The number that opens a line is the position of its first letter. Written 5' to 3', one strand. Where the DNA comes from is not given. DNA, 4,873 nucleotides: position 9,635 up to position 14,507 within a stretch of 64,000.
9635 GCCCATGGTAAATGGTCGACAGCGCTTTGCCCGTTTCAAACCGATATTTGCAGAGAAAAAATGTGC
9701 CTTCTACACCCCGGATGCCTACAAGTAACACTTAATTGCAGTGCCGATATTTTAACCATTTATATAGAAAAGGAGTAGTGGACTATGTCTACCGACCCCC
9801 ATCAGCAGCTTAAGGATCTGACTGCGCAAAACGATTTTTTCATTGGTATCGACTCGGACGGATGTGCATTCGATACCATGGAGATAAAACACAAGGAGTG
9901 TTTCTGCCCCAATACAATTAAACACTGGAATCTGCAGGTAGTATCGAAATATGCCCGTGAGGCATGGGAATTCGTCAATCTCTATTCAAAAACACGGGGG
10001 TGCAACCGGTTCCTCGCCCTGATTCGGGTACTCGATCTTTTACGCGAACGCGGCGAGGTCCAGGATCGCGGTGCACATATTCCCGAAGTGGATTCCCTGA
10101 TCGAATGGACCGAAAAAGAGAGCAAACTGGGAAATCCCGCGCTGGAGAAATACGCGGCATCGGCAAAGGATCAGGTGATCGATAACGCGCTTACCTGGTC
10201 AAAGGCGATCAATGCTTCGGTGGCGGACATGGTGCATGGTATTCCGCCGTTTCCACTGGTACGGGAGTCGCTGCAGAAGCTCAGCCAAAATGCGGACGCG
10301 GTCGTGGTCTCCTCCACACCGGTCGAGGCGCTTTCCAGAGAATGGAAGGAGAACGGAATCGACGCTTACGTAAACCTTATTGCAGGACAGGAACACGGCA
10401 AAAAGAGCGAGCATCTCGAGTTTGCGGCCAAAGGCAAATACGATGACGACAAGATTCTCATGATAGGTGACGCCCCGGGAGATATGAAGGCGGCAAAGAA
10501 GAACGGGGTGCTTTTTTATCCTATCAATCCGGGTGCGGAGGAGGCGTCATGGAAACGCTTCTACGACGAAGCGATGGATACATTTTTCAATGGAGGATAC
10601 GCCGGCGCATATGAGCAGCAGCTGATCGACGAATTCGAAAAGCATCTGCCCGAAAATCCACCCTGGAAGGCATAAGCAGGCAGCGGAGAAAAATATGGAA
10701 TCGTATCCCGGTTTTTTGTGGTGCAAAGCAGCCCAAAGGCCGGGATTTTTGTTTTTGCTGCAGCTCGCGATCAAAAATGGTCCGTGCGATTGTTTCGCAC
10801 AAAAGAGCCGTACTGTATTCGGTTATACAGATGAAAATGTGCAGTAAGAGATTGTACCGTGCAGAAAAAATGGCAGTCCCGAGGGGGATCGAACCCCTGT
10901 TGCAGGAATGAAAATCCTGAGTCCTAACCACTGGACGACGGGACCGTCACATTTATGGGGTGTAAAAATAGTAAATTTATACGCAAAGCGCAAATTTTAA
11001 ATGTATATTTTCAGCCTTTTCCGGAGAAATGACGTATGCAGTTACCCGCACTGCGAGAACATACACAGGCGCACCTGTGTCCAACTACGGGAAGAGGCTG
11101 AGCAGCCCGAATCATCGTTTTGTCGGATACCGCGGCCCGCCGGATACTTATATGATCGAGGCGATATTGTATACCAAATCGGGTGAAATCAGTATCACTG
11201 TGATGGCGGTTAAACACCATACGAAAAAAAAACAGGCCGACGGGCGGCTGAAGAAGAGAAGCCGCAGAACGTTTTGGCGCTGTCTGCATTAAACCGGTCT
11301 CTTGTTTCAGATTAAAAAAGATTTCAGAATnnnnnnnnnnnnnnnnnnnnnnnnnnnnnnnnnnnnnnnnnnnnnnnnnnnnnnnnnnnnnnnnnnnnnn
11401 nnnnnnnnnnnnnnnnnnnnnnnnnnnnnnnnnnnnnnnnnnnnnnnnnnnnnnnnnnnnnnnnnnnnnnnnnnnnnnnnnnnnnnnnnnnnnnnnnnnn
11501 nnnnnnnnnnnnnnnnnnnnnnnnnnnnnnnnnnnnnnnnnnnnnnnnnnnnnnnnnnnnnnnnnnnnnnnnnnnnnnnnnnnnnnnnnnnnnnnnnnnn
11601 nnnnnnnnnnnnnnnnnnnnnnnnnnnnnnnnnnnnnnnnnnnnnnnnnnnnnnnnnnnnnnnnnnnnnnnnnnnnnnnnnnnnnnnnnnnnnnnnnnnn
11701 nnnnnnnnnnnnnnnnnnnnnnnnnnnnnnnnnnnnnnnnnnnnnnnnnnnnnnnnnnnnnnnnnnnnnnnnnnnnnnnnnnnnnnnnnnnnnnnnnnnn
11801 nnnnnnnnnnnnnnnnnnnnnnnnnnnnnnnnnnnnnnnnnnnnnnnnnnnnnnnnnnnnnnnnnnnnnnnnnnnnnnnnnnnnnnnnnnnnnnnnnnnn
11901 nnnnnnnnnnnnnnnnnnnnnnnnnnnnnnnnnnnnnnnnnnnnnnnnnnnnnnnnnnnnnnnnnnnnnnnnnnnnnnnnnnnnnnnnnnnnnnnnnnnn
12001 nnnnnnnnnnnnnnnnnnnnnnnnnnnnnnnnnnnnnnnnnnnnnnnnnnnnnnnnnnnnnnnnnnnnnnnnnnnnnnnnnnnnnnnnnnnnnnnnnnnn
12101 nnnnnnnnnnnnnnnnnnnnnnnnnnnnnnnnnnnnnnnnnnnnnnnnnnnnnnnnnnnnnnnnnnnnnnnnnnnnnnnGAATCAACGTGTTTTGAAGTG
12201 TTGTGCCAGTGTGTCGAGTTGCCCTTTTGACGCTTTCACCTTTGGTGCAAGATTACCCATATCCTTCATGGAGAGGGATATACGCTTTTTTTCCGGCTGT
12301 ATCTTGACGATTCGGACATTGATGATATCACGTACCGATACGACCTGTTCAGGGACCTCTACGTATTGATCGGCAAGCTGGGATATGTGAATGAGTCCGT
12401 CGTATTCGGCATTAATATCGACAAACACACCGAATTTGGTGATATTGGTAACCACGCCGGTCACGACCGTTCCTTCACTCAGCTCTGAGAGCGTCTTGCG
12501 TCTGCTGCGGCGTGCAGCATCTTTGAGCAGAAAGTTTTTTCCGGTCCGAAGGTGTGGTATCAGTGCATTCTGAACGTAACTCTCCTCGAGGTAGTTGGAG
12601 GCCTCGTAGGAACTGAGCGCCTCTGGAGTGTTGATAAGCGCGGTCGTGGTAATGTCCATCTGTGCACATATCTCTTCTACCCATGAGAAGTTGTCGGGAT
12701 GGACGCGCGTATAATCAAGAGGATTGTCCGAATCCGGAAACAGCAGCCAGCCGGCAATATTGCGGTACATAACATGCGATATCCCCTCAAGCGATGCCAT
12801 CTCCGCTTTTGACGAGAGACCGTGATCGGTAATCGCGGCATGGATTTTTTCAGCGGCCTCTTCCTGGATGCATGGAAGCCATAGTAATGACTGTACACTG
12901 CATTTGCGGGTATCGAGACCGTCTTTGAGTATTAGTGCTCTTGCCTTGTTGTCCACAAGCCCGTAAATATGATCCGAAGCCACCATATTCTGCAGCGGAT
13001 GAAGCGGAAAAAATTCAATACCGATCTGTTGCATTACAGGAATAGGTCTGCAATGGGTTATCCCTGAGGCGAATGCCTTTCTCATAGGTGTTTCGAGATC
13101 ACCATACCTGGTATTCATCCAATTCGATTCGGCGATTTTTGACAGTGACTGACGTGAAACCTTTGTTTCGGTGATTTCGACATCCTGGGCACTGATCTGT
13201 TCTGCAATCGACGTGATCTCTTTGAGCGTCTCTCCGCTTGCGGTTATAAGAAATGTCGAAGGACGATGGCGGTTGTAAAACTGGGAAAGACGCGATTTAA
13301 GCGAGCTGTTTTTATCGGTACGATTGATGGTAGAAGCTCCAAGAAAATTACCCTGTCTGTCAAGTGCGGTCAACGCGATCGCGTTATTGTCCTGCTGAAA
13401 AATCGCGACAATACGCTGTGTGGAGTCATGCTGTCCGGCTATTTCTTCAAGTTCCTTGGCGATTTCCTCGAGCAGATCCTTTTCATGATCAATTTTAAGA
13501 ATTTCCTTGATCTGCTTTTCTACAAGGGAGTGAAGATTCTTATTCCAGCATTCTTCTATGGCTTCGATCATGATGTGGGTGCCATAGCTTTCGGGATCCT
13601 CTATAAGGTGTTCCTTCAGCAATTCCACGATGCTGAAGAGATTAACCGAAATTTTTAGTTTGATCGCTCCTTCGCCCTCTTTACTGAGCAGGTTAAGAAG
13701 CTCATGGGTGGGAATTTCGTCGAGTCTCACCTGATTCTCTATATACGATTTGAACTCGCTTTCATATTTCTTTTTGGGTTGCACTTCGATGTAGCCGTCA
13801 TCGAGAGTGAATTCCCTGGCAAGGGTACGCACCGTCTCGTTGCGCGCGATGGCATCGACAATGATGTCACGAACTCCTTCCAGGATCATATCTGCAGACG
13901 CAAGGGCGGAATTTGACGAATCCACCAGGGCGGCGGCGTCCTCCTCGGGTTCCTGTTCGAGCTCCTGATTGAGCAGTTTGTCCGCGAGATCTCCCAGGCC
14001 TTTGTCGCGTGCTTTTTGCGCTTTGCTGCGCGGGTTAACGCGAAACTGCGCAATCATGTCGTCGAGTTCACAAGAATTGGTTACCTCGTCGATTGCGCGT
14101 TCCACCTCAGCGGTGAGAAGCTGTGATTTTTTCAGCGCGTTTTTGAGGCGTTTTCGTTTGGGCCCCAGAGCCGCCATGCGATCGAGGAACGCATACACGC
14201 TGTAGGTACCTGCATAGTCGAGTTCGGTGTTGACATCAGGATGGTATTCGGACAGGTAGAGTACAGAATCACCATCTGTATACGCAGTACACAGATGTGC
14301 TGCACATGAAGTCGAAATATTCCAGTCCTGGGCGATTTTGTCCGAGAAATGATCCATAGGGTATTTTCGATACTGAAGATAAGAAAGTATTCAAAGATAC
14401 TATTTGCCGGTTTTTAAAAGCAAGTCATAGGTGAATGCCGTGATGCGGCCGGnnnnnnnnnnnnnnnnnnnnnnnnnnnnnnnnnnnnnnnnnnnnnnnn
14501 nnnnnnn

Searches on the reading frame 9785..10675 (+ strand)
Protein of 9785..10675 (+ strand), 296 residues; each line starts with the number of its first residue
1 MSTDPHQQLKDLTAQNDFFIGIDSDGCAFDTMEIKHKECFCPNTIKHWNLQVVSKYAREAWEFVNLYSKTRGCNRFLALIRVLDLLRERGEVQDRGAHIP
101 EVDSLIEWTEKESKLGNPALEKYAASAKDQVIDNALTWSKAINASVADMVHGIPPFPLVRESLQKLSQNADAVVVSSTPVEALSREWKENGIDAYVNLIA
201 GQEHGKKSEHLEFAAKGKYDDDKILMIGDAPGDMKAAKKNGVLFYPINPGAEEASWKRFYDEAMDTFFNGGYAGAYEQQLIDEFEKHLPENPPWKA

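Call 41: search_protein_families(library=pfam, proteins=[window:9785-10675:+])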
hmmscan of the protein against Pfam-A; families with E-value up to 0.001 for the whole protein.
window:9785-10675:+ (296 aa): 2 families
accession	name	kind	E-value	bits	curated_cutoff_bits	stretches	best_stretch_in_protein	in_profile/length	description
PF13419.12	HAD_2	-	5.5e-11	43.3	23.8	1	117-242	43-173/178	Haloacid dehalogenase-like hydrolase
PF00702.32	Hydrolase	-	0.00013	22.9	26.4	1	112-241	53-191/191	haloacid dehalogenase-like hydrolase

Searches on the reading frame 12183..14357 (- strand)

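Call 41: search_protein_families(library=pfam, proteins=[window:12183-14357:-])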
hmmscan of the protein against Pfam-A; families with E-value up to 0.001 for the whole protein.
window:12183-14357:- (724 aa): 4 families
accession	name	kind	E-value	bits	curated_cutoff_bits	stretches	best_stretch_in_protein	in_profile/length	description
PF00575.29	S1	-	1.3e-18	67.6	22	1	627-698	3-74/74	S1 RNA binding domain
PF22706.1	Tex_central_region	-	3.7e-13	50.3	27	1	134-302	3-169/178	Tex central region-like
PF17674.7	HHH_9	-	5.1e-07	30.9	23.1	1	545-594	1-50/70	HHH domain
PF23459.1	S1_RRP5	-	1.5e-05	25.9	27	1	626-696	1-71/72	RRP5 S1 domain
